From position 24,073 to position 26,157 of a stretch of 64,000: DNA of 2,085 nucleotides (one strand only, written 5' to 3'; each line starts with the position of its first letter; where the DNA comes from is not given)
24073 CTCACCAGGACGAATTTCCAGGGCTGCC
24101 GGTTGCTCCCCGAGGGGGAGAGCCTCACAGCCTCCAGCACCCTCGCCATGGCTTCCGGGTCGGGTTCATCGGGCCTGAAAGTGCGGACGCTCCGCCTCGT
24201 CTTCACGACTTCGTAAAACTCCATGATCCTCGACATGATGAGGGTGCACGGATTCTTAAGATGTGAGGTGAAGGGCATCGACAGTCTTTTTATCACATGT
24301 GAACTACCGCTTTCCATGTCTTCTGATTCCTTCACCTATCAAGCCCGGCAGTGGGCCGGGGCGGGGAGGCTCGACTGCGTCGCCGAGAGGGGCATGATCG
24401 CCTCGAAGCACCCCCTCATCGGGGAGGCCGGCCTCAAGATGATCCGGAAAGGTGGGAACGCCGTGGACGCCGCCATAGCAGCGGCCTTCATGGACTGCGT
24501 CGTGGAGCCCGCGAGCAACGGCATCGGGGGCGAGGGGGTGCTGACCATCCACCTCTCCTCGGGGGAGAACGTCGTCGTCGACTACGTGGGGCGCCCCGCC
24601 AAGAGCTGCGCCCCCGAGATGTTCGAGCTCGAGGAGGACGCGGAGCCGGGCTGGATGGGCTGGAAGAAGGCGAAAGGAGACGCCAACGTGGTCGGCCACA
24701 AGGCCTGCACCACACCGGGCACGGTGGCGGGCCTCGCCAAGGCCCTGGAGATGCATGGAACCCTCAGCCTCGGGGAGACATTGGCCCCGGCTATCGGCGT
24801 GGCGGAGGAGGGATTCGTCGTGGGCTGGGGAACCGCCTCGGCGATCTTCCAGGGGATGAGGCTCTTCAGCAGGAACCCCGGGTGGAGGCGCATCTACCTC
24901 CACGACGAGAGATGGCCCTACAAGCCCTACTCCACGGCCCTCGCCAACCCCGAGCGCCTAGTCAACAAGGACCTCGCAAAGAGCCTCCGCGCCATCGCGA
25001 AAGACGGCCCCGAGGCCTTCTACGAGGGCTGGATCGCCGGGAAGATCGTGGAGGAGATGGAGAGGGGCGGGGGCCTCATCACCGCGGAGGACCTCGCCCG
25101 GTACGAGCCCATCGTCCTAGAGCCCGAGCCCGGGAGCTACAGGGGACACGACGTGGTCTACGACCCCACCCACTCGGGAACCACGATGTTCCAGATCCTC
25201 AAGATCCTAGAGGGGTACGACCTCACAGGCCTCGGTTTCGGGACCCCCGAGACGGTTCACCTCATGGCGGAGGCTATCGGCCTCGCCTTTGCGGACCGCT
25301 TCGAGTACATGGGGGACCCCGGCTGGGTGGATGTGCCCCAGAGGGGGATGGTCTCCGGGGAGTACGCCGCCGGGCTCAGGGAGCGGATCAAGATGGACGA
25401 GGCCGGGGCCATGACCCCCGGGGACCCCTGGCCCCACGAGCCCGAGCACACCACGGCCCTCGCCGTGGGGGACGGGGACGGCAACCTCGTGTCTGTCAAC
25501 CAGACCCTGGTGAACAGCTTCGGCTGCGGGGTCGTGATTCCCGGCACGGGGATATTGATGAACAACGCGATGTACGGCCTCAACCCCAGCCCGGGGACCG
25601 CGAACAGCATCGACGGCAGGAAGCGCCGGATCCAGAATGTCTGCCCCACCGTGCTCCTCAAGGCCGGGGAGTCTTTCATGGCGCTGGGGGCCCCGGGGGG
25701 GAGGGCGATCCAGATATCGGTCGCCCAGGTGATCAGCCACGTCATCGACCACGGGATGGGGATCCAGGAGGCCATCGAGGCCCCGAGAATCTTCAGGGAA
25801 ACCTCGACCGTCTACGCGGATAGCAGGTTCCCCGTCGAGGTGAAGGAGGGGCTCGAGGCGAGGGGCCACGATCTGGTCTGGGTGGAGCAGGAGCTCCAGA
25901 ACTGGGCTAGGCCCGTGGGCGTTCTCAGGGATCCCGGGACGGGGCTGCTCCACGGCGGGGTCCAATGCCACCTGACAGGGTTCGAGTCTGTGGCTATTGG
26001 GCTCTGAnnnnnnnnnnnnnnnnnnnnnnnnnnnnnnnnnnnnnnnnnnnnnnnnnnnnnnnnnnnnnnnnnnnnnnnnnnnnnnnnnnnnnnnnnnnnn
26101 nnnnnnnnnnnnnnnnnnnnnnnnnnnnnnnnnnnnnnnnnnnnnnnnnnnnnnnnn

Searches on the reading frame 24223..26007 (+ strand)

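Call 51: search_protein_families(library=pfam, proteins=[window:24223-26007:+], max_evalue=0.00001)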
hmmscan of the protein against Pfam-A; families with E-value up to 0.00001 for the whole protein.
window:24223-26007:+ (594 aa): 1 family
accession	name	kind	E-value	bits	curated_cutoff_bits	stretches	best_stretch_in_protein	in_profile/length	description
PF01019.26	G_glu_transpept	-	5.3e-124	415.3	27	1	72-559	2-488/512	Gamma-glutamyltranspeptidase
